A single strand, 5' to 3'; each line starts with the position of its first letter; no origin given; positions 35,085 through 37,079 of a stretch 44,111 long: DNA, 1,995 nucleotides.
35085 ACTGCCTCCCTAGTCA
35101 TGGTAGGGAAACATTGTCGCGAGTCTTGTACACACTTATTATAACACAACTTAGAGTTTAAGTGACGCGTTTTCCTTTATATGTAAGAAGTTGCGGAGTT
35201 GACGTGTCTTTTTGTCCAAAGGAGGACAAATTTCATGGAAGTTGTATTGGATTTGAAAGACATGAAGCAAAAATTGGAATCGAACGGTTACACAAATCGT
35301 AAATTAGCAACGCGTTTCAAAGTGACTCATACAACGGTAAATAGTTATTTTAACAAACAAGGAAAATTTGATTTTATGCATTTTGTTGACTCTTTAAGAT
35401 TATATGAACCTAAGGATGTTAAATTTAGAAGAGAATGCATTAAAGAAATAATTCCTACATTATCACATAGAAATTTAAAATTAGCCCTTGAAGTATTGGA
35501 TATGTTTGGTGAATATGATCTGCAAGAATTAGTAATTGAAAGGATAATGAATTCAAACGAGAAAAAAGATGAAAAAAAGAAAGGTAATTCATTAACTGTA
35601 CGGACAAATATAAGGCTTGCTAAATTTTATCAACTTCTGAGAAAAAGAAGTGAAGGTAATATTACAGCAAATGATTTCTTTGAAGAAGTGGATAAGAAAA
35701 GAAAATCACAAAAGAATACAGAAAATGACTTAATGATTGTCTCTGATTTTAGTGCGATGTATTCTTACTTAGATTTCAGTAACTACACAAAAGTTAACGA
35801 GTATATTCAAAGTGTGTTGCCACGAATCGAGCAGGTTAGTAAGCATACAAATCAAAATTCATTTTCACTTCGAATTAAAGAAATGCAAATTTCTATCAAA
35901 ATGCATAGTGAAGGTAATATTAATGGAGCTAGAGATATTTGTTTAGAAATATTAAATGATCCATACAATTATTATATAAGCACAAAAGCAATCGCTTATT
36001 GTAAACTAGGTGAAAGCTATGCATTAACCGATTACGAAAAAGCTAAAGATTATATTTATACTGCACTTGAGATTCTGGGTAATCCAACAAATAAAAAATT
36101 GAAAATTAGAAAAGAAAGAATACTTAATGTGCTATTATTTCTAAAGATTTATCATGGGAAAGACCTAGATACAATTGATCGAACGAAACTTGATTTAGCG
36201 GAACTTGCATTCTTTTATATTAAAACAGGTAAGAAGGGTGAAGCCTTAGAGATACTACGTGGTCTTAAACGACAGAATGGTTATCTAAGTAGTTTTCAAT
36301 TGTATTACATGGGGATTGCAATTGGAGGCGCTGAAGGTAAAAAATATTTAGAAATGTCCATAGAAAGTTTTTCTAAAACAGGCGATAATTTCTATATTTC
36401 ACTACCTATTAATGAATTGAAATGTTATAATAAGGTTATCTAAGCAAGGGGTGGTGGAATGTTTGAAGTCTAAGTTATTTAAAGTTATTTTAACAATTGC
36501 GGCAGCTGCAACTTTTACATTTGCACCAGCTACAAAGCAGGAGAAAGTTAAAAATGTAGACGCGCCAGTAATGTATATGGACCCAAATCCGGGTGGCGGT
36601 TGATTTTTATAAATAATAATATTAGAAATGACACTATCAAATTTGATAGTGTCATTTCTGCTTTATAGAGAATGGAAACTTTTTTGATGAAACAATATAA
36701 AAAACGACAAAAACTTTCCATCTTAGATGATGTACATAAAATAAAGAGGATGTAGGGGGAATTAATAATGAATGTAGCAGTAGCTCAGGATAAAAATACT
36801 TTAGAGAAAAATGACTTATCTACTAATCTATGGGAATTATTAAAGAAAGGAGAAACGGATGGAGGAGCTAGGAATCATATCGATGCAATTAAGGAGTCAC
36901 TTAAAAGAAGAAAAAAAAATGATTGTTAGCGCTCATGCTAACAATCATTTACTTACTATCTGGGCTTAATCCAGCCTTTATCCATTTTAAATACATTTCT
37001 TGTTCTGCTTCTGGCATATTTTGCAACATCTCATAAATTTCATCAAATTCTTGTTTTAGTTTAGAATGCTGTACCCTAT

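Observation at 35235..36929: Arbitrium-type peptide communication cassette (AimR-like receptor, 46-aa AimP-like pre-peptide ending DPNPGGG, downstream 53-aa ORF) on an episomal phage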

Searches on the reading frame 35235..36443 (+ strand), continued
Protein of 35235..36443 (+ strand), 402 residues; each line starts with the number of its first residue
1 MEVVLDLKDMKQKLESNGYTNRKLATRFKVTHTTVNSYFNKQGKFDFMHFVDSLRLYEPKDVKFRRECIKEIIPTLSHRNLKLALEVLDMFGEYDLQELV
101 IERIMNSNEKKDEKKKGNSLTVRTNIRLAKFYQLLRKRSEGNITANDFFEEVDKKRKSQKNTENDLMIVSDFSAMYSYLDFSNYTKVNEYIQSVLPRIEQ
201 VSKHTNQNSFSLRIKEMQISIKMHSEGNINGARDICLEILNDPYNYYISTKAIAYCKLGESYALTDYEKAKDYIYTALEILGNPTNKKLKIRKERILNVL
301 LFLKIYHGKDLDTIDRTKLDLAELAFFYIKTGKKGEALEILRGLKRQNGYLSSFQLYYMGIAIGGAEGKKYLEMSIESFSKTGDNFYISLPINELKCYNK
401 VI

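Call 37: get_annotated_region(hit=H58, flank=2500)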
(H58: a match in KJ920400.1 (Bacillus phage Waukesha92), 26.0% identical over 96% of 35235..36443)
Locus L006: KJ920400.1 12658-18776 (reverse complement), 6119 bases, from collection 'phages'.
description: Bacillus phage Waukesha92, complete genome.
organism: Bacillus phage Waukesha92 (NCBI taxid 1510440)
taxonomy: Viruses; Duplodnaviria; Heunggongvirae; Uroviricota; Caudoviricetes; Waukeshavirus; Waukeshavirus waukesha92
host: Bacillus thuringiensis subsp. Kurstaki; source: -; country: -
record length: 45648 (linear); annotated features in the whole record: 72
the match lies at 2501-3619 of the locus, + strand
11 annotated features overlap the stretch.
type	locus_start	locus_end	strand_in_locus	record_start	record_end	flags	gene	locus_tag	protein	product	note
CDS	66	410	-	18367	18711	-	-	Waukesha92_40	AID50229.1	hypothetical protein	-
CDS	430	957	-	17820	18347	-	-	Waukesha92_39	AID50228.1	hypothetical protein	-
CDS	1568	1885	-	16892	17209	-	-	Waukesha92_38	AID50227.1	transcriptional regulator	-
CDS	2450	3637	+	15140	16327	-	-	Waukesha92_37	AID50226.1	hypothetical protein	-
CDS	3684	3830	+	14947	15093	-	-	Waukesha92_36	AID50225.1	hypothetical protein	-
CDS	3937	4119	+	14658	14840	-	-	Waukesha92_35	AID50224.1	hypothetical protein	-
CDS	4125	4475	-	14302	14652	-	-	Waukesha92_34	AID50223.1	transcriptional regulator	-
CDS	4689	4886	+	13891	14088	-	-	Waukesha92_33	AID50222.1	repressor protein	-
CDS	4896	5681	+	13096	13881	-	-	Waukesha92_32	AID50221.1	putative rha family phage regulatory protein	-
CDS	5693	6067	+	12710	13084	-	-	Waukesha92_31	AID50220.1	hypothetical protein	-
CDS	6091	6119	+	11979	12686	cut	-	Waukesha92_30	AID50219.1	hypothetical protein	-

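Call 48: find_related_loci(query=A2, collection=genome_contigs, flank=2500)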
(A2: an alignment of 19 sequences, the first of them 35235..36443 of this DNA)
Query A2 (402 aa) in genome_contigs; peptide patterns used: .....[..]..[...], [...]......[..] (x = any residue, [..] = any of these).
27 stretches matched a pattern; 4 encode a relative of the query (tblastn E <= 1e-3); 4 distinct loci.
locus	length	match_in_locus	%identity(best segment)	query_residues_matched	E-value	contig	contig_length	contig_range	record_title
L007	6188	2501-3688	79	2-402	0e+0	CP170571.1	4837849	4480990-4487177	Bacillus toyonensis strain GXUN31-2 chromosome, complete genome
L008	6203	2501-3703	61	1-402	1e-168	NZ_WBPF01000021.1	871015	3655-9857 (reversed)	Bacillus sp. CH140a_4T NODE_40_length_870917_cov_69.246407, whole genome shotgun sequence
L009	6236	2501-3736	61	1-402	2e-163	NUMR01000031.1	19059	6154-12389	Bacillus cereus strain AFS039342 AFS039342_96_D5_Contig31_140514, whole genome shotgun sequence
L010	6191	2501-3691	61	7-402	4e-162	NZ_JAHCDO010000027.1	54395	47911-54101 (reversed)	Bacillus pfraonensis strain 70b PA8B2_27, whole genome shotgun sequence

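Call 49: search_solved_structures(query=A2, max_evalue=1, show_alignments=1)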
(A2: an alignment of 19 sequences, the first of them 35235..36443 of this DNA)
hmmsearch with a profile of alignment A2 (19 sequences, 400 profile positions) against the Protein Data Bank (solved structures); distinct sequences matched with E-value up to 1: 2.
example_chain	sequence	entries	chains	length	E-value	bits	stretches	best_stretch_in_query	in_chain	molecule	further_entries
5zvw_A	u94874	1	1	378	7.3e-16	61.2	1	132-397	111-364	AimR transcriptional regulator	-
3ro3_A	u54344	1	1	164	0.083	15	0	252-288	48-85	G-protein-signaling modulator 2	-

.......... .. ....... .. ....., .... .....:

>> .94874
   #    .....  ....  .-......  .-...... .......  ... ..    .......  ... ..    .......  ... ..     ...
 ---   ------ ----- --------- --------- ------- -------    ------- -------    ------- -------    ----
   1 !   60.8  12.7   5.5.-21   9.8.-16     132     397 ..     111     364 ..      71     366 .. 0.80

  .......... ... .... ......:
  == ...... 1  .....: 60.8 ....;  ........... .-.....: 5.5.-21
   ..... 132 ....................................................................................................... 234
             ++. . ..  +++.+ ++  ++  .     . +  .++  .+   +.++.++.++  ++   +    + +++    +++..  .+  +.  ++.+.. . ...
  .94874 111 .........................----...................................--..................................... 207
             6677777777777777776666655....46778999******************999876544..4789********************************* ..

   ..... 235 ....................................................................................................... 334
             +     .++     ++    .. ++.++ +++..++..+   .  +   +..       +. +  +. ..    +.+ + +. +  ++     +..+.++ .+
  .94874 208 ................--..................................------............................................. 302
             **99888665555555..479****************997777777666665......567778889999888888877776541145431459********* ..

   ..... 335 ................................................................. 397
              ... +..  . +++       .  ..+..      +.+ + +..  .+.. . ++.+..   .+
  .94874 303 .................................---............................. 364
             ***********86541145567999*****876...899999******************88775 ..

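Call 50: find_related_loci(query=A2, collection=viral_contigs, flank=2500)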
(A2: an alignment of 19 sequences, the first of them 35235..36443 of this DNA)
Query A2 (402 aa) in viral_contigs; peptide patterns used: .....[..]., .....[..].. (x = any residue, [..] = any of these).
57 stretches matched a pattern; 49 encode a relative of the query (tblastn E <= 1e-3); 49 distinct loci.
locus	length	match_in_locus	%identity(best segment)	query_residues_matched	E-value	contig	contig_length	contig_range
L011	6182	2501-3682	79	1-399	0e+0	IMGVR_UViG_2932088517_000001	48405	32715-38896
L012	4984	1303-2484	75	1-399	0e+0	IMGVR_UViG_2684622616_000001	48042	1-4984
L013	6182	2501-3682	75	1-402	0e+0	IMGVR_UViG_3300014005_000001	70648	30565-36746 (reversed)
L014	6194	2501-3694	75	1-399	0e+0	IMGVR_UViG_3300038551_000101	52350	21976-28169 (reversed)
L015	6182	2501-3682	72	1-402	0e+0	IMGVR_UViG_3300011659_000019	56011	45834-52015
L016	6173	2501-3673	75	7-402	0e+0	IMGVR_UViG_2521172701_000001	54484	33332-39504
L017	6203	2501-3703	62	1-402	3e-168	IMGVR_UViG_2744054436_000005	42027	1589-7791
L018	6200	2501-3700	62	1-399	2e-166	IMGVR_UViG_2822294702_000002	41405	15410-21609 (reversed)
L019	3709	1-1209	62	1-402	3e-168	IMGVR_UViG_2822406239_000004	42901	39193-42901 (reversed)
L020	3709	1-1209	62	1-402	3e-168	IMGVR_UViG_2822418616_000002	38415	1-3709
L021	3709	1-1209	61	1-402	2e-167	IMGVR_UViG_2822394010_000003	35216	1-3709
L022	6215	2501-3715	62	1-402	8e-163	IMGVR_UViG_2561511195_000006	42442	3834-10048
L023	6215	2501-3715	62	1-402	6e-163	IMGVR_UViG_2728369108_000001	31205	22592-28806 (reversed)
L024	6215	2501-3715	62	1-402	2e-162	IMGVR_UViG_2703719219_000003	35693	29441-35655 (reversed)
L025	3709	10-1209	61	4-402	8e-165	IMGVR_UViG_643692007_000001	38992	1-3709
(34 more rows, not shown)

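Call 51: find_encoding_contigs(protein=P0011, flank=10000, max_places=6)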
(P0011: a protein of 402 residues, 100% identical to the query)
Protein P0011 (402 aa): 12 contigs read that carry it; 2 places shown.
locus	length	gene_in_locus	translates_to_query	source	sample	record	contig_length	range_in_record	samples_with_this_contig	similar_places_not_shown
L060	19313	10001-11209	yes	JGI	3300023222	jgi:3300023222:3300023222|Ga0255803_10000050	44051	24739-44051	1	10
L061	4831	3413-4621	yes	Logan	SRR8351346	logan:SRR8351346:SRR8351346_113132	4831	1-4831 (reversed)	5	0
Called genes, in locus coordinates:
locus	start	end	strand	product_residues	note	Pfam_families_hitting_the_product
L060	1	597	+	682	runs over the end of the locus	PF06605:Prophage_tail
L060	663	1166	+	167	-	-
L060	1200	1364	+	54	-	-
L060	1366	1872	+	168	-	-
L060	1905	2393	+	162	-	PF05105:Phage_holin_4_1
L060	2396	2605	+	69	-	-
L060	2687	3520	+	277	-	PF01183:Glyco_hydro_25, PF12123:CBD_PlyG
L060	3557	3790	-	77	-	PF13443:HTH_26, PF13560:HTH_31 (weak), PF01381:HTH_3, PF13412:HTH_24 (faint), PF12802:MarR_2 (weak)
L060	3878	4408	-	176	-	-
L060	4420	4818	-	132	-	-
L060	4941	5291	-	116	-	-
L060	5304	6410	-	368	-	PF17989:ALP_N, PF21522:MreB-like_C (faint), PF22128:Alp7A_like_C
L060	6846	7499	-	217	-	-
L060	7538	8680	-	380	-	-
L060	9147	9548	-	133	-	PF12844:HTH_19, PF13560:HTH_31, PF01381:HTH_3, PF13443:HTH_26 (weak)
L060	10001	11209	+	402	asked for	PF22871:AimR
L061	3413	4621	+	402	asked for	PF22871:AimR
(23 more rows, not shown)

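Call 62: search_protein_families(library=ncbifam, proteins=[window:35235-36443:+], max_evalue=0.001)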
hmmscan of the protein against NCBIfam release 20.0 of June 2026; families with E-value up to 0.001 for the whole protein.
window:35235-36443:+ (402 aa): 1 family
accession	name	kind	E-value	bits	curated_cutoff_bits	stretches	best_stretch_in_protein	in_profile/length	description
NF038310.1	lysogeny_AimR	equivalog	6.5e-113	377.5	70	1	10-395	1-365/365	AimR family lysis-lysogeny pheromone receptor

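Call 76: predict_structure(alignment_id=A4)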
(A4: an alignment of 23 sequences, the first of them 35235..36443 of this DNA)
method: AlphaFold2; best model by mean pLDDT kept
length: 402 residues; sequences in the alignment: 23
mean_pLDDT: 83.3   pTM: 0.79
mean pLDDT of the five models: 83.3, 78.1, 76.3, 74.0, 73.2
residues with pLDDT >= 90: 167; 70-90: 188; 50-70: 18; < 50: 29
segments of 3 or more residues with pLDDT < 50: 111-116, 382-402
pLDDT, mean of each block of 10 residues (from residue 1): 75 93 92 91 87 89 90 90 92 91 79 52 90 91 83 87 88 86 82 95 89 90 78 93 82 88 86 93 83 82 87 88 89 94 87 81 86 72 44 30 27
secondary structure, 60 per line:
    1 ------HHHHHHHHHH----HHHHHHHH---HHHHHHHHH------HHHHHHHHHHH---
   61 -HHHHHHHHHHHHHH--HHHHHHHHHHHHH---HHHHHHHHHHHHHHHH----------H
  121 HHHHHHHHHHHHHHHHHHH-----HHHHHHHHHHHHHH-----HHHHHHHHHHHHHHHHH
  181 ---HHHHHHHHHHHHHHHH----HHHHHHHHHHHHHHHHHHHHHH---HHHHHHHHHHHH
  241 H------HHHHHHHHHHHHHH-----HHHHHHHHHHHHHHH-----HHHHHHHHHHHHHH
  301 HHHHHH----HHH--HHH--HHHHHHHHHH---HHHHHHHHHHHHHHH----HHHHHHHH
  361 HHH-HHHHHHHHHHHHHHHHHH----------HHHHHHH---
elements in order: H7-16 H21-28 H32-40 H47-57 H62-75 H78-90 H94-109 H120-139 H145-158 H164-180 H184-199 H204-225 H229-241 H248-261 H267-281 H287-306 H321-330 H334-348 H353-363 H365-382 H393-399

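Call 79: fold_search(model_id=the predicted structure, library=pdb)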
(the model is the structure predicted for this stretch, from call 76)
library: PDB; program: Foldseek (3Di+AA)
matches with E <= 10: 1116; with E <= 0.001: 16
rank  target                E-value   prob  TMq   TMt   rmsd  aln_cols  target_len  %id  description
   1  6s7i_A                1.7e-09  1.00  0.71  0.73   4.9       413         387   19  Arbitrium receptor from a Bacillus subtilis Katmira33 phage (released 2021-04-14)
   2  6s7i_B                1.9e-09  1.00  0.69  0.71   5.1       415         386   19  Arbitrium receptor from a Bacillus subtilis Katmira33 phage (released 2021-04-14)
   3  5zw6_A                7.4e-09  1.00  0.76  0.78   4.1       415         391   20  Structure of spAimR (released 2018-09-05)
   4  6ipx_B                8.1e-09  1.00  0.76  0.79   3.9       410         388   21  Crystal structure of the apo form transcription factor (released 2019-01-23)
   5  5zvv_A                8.8e-09  1.00  0.70  0.73   4.8       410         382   19  Structure of SeMet-phAimR (released 2018-09-05)
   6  6hp3_A                9.1e-09  1.00  0.75  0.77   4.3       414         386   20  ARBITRIUM PEPTIDE RECEPTOR FROM SPBETA PHAGE (released 2019-02-13)
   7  6jg9_A                1.1e-08  1.00  0.74  0.77   4.3       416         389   20  Crystal structure of AimR in complex with arbitrium peptide (released 2019-07-03)
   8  5zw5_A                1.3e-08  1.00  0.75  0.78   4.2       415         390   20  Structure of SeMet-spAimR (released 2018-08-29)
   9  6jg5_A                1.8e-08  1.00  0.74  0.76   4.5       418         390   20  Crystal structure of AimR (released 2019-07-03)
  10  5y24_A                1.0e-07  1.00  0.69  0.79   3.7       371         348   20  Crystal structure of AimR from Bacillus phage SPbeta in complex with its signalling peptide (released 2018-09-19)
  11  6jg8_B                1.4e-07  1.00  0.65  0.66   5.9       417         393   20  Crystal structure of AimR in complex with DNA (released 2019-07-03)
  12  5zvw_A                1.7e-07  1.00  0.67  0.80   3.4       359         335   19  Structure of phAimR-Ligand (released 2018-09-05)
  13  9f36_B                1.7e-07  1.00  0.60  0.68   5.3       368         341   20  Crystal estructure of AimR from ATCC13952 phage (released 2025-05-14)
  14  9f36_A                2.2e-07  1.00  0.67  0.78   4.1       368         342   20  Crystal estructure of AimR from ATCC13952 phage (released 2025-05-14)
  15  5xyb_A                2.2e-07  1.00  0.66  0.75   4.2       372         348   19  Crystal structure of AimR from Bacillus phage SPbeta (released 2018-08-15)
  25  6t46_C                1.6e-02  1.00  0.38  0.41  13.7       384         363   14  Structure of the Rap conjugation gene regulator of the plasmid pLS20 in complex with the Phr* peptide (released 2020-06-24)
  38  5dbk_A                2.7e-02  1.00  0.37  0.41  12.5       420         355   14  apo form of the quorum sensor NprR from B. thuringiensis (released 2016-07-13)
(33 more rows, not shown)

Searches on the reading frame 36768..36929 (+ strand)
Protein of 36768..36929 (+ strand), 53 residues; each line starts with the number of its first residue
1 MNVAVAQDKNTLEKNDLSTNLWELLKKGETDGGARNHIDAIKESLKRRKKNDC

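Call 3: search_protein_families(library=pfam, proteins=[window:36768-36929:+], max_evalue=0.1)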
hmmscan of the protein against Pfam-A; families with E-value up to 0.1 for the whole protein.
window:36768-36929:+ (53 aa): 0 families

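Call 4: search_protein_families(library=phrogs, proteins=[window:36768-36929:+], max_evalue=0.1)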
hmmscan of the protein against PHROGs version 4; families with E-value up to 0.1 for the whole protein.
window:36768-36929:+ (53 aa): 2 families
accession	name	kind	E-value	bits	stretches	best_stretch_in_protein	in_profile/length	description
phrog_12565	-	unknown function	3.6e-08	34.1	1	11-52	11-54/54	-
phrog_8412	-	unknown function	0.002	19.2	1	6-50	4-48/77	-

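Call 62: search_protein_families(library=ncbifam, proteins=[window:36768-36929:+], max_evalue=0.001)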
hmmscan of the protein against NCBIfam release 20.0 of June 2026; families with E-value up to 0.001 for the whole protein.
window:36768-36929:+ (53 aa): 0 families

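Call 67: find_homologous_proteins(query=window:36768-36929:+, max_evalue=0.01)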
Query window:36768-36929:+ (53 aa): 3 proteins with E <= 0.01 among 3 candidates.
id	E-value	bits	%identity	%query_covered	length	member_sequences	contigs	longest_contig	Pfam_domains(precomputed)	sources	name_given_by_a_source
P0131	2.5e-23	97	91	100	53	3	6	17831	-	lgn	-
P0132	1.5e-19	86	81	100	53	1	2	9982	-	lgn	-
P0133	5.7e-14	68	66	94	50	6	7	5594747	-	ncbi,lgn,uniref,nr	ncbi:hypothetical protein ABR769_25665 [Bacillus cereus]|uniref:hypothetical protein n=1 Tax=Bacillu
